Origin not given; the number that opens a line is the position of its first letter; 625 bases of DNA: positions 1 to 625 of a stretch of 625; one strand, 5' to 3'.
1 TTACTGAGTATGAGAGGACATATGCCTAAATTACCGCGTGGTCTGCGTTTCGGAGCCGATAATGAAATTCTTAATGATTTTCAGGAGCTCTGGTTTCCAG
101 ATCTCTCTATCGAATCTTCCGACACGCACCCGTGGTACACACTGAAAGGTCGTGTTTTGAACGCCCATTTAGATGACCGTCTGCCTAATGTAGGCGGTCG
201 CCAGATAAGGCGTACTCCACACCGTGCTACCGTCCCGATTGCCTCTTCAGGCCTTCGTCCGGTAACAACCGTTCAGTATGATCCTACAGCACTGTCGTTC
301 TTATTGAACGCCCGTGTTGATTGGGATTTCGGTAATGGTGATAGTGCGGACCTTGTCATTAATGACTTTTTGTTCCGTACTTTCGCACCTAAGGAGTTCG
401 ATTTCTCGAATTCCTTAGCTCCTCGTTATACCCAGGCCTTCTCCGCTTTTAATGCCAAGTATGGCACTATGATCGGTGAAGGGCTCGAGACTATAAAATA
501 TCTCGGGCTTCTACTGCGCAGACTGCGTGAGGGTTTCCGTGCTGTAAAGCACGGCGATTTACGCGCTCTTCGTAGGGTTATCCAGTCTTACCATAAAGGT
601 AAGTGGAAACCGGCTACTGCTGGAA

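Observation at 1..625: Window is a cDNA copy of the 5' region of a Qbeta-like ssRNA phage genome, not a novel system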

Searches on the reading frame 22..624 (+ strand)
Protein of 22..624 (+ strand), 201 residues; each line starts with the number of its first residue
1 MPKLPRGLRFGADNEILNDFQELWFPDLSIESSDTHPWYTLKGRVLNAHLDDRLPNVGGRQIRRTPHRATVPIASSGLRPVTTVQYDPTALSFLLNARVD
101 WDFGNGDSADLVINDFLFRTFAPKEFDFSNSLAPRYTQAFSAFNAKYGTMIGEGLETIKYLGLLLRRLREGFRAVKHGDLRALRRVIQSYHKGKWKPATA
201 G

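Call 8: search_protein_families(library=pfam, proteins=[window:22-624:+])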
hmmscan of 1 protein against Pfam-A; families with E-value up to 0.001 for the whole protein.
window:22-624:+ (201 aa): 1 family
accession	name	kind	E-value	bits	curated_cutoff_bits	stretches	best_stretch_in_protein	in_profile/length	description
PF03863.18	Phage_mat-A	-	1.1e-41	143.6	25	1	35-201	19-216/446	Phage maturation protein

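Call 9: search_solved_structures(query=window:22-624:+, show_alignments=1)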
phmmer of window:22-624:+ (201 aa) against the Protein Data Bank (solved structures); distinct sequences matched with E-value up to 0.001: 2.
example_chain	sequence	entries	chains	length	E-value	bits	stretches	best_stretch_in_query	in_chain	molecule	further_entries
5vlz_EJ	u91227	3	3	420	3.1e-131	438.4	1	1-201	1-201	Maturation protein A2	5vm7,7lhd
5mnt_A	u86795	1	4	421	1.1e-130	436.7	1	2-201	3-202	A2 maturation protein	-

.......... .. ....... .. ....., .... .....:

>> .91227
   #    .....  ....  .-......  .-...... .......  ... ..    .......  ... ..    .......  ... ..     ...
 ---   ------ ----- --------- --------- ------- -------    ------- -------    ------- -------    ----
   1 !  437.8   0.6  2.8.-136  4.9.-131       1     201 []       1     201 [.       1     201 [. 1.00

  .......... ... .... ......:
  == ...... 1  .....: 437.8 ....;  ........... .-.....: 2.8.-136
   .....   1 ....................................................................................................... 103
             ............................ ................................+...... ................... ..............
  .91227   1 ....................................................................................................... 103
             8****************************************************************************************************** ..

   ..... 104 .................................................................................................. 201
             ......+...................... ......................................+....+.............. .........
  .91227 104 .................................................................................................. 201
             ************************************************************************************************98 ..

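Call 12: find_related_loci(query=window:22-624:+, collection=viral_contigs, flank=5000)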
Query window:22-624:+ (201 aa) in viral_contigs; peptide patterns used: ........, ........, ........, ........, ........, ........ (x = any residue, [..] = any of these).
8 stretches matched a pattern; 1 encode a relative of the query (tblastn E <= 1e-3); 1 distinct loci.
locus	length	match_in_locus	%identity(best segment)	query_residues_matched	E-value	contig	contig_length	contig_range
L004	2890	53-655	91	1-201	2e-119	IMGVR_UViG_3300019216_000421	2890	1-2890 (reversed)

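Call 13: find_related_loci(query=window:22-624:+, collection=metagenome_contigs, flank=5000)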
Query window:22-624:+ (201 aa) in metagenome_contigs; peptide patterns used: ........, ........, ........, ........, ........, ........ (x = any residue, [..] = any of these).
72 stretches matched a pattern; 3 encode a relative of the query (tblastn E <= 1e-3); 3 distinct loci.
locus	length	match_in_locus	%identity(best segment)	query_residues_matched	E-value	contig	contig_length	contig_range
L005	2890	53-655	91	1-201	1e-118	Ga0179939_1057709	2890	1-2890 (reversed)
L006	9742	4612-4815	30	56-118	2e-5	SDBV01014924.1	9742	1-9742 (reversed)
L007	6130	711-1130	29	50-186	3e-5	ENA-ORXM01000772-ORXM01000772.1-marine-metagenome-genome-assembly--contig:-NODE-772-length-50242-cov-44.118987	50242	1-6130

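Call 25: list_cluster_members(proteins=[window:22-624:+])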
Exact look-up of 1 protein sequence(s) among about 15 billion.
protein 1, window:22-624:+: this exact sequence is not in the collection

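Call 41: find_related_loci(query=window:22-624:+, collection=genome_contigs, flank=5000)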
Query window:22-624:+ (201 aa) in genome_contigs; peptide patterns used: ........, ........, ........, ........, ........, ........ (x = any residue, [..] = any of these).
86 stretches matched a pattern, but none encodes a relative of the query by tblastn (E <= 1e-3).

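Call 55: find_homologous_proteins(query=window:22-624:+, max_evalue=1e-20)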
Query window:22-624:+: 623 candidates shared short words with the query, none scored E <= 1e-20.
